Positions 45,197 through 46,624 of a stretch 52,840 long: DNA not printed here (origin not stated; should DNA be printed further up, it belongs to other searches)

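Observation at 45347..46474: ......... intein inside the catalytic loop of IMP dehydrogenase (GuaB)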

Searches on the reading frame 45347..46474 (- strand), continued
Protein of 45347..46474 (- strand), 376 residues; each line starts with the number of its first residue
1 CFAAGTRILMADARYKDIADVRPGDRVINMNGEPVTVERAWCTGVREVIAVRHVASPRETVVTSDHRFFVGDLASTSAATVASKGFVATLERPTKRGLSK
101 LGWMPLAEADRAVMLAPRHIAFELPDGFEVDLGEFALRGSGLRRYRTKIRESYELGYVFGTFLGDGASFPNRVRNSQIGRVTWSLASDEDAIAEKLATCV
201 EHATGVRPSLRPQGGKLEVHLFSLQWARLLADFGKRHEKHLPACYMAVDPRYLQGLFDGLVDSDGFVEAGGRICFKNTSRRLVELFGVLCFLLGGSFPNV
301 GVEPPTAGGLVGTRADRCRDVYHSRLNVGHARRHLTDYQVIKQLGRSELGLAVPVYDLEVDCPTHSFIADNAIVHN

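Call 71: fold_search(model_id=the predicted structure, library=viral)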
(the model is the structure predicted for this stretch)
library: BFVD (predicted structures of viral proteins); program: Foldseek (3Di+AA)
matches with E <= 10: 934; with E <= 0.001: 241
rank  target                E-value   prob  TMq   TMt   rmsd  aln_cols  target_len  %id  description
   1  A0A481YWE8            1.2e-22  1.00  0.66  0.69   5.6       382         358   20  DOD-type homing endonuclease domain-containing protein [Marseillevirus LCMAC201]
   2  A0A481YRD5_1          6.0e-22  1.00  0.70  0.37   5.6       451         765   15  Ribonucleoside-diphosphate reductase [Marseillevirus LCMAC101]
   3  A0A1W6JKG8            4.9e-21  1.00  0.70  0.37   4.5       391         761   17  Anaerobic ribonucleoside triphosphate reductase [Lactococcus phage AM4]
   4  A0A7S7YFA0            6.1e-21  1.00  0.74  0.40   5.3       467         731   15  Ribonucleoside-diphosphate reductase [Medusavirus stheno T3]
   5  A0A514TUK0            3.7e-20  1.00  0.66  0.36   4.7       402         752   19  Thymidylate synthase [Aeromonas phage PS1]
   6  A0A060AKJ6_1          1.0e-19  1.00  0.72  0.35   6.8       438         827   17  DNA-directed DNA polymerase [Staphylococcus phage 6ec]
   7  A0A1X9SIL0            1.4e-19  1.00  0.71  0.34   5.5       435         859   12  (no name in the UniProt tables at hand)
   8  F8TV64                1.4e-19  1.00  0.64  0.31   6.8       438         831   18  (no name in the UniProt tables at hand)
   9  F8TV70                1.2e-18  1.00  0.62  0.33   5.9       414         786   15  (no name in the UniProt tables at hand)
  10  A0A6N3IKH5            4.7e-18  1.00  0.67  0.23   6.1       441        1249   12  (no name in the UniProt tables at hand)
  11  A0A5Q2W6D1            9.9e-18  1.00  0.60  0.23   6.3       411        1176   18  (no name in the UniProt tables at hand)
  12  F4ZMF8                1.0e-17  1.00  0.54  0.48   8.4       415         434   14  DNA-directed RNA polymerase (Fragment) [Emiliania huxleyi virus V2]
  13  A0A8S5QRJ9            1.5e-17  1.00  0.64  0.30   5.4       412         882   14  Chromatin remodeling complex ATPase [Myoviridae sp. ctgXL3]
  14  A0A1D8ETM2            1.6e-17  1.00  0.62  0.36   5.9       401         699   19  DNA (cytosine-5-)-methyltransferase [Propionibacterium phage B22]
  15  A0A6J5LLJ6            1.7e-17  1.00  0.67  0.31   5.2       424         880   17  Hint domain containing protein [uncultured Caudovirales phage]
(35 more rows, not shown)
